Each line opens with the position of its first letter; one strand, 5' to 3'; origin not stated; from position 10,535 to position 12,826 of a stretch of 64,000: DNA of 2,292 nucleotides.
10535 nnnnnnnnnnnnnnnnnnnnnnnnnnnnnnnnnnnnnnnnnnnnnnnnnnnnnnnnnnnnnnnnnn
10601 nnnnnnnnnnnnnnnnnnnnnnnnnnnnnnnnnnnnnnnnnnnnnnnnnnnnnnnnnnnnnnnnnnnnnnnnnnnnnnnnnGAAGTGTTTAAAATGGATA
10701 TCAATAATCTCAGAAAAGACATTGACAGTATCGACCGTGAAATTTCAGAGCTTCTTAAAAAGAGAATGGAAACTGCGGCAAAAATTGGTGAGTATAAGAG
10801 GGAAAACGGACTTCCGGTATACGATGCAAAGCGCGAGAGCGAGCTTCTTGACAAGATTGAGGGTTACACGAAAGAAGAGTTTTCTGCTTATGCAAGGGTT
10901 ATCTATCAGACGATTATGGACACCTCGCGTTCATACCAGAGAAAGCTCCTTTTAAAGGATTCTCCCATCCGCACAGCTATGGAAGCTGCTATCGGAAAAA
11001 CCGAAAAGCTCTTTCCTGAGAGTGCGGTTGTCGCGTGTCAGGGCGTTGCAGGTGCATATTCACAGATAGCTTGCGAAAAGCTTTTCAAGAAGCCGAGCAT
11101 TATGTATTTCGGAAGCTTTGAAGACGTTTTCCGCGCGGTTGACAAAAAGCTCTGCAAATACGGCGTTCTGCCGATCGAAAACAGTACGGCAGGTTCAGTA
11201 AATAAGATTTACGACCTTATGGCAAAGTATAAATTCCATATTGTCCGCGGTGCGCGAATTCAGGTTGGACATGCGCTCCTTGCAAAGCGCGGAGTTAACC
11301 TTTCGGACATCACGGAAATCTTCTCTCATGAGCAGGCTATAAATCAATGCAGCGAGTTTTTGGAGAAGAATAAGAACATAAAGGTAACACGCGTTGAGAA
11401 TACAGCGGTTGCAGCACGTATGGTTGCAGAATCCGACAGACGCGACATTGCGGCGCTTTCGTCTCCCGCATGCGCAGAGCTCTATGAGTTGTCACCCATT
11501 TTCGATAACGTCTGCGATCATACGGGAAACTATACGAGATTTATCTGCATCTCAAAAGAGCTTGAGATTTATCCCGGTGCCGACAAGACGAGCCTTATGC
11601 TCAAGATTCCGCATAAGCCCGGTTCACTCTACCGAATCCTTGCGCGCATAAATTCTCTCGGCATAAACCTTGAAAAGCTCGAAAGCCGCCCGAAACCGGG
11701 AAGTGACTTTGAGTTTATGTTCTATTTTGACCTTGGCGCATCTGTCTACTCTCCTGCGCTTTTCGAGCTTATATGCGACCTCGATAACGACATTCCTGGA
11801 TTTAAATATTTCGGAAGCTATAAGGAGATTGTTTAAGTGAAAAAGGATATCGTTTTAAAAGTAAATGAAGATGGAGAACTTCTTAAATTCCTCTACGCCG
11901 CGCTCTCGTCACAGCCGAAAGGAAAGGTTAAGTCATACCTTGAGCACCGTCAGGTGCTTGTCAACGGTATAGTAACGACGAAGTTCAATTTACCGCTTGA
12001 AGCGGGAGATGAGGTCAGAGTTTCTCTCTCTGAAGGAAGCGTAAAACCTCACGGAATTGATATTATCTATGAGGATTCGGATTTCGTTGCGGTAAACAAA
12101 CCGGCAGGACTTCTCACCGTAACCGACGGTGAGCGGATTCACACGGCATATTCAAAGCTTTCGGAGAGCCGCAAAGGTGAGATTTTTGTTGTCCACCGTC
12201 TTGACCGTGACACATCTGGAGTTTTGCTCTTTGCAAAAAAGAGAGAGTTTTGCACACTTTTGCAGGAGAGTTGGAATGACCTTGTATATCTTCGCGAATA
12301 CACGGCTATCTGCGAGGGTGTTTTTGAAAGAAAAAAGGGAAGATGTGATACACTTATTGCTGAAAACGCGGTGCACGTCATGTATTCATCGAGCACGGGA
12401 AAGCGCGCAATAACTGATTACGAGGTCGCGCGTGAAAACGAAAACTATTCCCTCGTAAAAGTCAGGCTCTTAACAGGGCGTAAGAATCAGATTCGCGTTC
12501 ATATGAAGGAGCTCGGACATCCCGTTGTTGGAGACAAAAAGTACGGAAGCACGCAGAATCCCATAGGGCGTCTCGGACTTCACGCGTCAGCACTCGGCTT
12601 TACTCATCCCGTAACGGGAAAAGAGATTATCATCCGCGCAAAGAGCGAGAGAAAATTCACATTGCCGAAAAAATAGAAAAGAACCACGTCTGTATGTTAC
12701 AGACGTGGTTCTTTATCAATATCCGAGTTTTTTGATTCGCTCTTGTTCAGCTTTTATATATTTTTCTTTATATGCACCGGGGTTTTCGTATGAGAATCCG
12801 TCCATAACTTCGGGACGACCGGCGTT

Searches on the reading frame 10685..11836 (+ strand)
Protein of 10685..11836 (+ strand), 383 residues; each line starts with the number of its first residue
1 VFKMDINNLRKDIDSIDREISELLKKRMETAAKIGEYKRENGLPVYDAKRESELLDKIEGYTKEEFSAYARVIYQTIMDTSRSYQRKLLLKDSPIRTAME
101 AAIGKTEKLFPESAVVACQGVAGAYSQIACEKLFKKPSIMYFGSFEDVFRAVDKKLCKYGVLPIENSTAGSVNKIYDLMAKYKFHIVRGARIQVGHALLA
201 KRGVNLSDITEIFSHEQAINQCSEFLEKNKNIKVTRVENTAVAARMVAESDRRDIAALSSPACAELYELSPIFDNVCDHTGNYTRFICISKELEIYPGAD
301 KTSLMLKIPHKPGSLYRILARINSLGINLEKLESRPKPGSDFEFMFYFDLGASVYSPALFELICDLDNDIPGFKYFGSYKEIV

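Call 7: search_protein_families(library=ncbifam, proteins=[window:10685-11836:+])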
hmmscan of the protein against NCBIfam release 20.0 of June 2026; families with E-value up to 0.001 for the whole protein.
window:10685-11836:+ (383 aa): 20 families
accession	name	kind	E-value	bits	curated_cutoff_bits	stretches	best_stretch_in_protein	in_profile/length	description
NF008865.0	PRK11898.1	equivalog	3.7e-57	193.6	219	1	115-380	3-277/284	prephenate dehydratase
NF007910.0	PRK10622.1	equivalog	5.3e-56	190.2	577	1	5-379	6-375/386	bifunctional chorismate mutase/prephenate dehydratase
NF008866.0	PRK11899.1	equivalog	4.9e-52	176.9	359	1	114-379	6-273/283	prephenate dehydratase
TIGR01805.1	CM_mono_grmpos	equivalog_domain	1.8e-20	73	71.2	1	7-85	2-81/81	chorismate mutase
TIGR01791.2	CM_archaeal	equivalog_domain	1e-15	57.5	66.95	1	6-83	1-80/83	chorismate mutase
TIGR01808.1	CM_M_hiGC-arch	equivalog_domain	1.5e-12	47.5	52.15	1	6-70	2-65/74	chorismate mutase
NF008400.0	PRK11199.1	equivalog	2.8e-12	46.3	273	1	4-59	3-58/374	bifunctional chorismate mutase/prephenate dehydrogenase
NF004925.0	PRK06285.1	equivalog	3.3e-12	46.3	77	1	5-90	8-95/99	chorismate mutase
TIGR01799.1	CM_T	equivalog_domain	1.2e-11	44.5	95.9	1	7-57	2-52/83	chorismate mutase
NF009239.0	PRK12595.1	equivalog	1.3e-11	44.1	279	1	3-86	3-87/360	bifunctional 3-deoxy-7-phosphoheptulonate synthase/chorismate mutase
TIGR01801.1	CM_A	equivalog_domain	4.1e-11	43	106.35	1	3-83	3-84/102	chorismate mutase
TIGR01807.1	CM_P2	equivalog_domain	3.6e-10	40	69.55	1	7-63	2-60/76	chorismate mutase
NF005031.0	PRK06443.1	equivalog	2.6e-08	33.5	228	1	4-57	5-58/181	chorismate mutase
TIGR01797.1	CM_P_1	equivalog_domain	1.1e-07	31.9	73.7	1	8-82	3-79/83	chorismate mutase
NF005894.0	PRK07857.1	equivalog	3.7e-07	30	73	1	4-57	28-81/106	chorismate mutase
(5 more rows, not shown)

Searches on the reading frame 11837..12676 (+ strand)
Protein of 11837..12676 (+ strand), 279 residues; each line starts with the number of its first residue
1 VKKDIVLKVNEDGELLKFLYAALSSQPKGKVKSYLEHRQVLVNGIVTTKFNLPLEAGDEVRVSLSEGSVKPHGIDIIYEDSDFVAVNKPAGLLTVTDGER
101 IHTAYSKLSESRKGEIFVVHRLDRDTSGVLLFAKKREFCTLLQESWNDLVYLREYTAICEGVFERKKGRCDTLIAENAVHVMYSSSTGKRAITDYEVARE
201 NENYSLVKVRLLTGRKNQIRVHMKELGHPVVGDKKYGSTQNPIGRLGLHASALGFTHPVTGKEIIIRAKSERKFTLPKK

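Call 7: search_protein_families(library=ncbifam, proteins=[window:11837-12676:+])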
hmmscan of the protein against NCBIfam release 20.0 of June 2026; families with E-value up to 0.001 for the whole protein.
window:11837-12676:+ (279 aa): 8 families
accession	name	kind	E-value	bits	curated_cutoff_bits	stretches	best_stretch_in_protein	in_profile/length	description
TIGR00005.1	rluA_subfam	subfamily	2.9e-57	194.2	192.7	1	11-275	4-291/298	RluA family pseudouridine synthase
NF008385.0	PRK11180.1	equivalog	5.5e-34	118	351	1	27-269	32-300/325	23S rRNA pseudouridine(1911/1915/1917) synthase RluD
NF008321.0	PRK11112.1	equivalog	2.1e-32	112.5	328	1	74-273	2-226/257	tRNA pseudouridine(65) synthase TruC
NF008249.0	PRK11025.1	equivalog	1.4e-30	106.3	378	1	17-272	24-304/317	23S rRNA pseudouridine(955/2504/2580) synthase RluC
TIGR01621.1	RluA-like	hypoth_equivalog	5.4e-25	87.9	222.3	1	74-270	2-198/217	TIGR01621 family pseudouridine synthase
NF007543.0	PRK10158.1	equivalog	1.6e-24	86.8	286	1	74-269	14-216/219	bifunctional tRNA pseudouridine(32) synthase/23S rRNA pseudouridine(746) synthase RluA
TIGR00093.1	TIGR00093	subfamily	4e-09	36.4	109.3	1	87-231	1-136/161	pseudouridine synthase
NF007784.0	PRK10475.1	equivalog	7e-05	21.9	318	1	33-138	26-122/290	23S rRNA pseudouridine(2604) synthase RluF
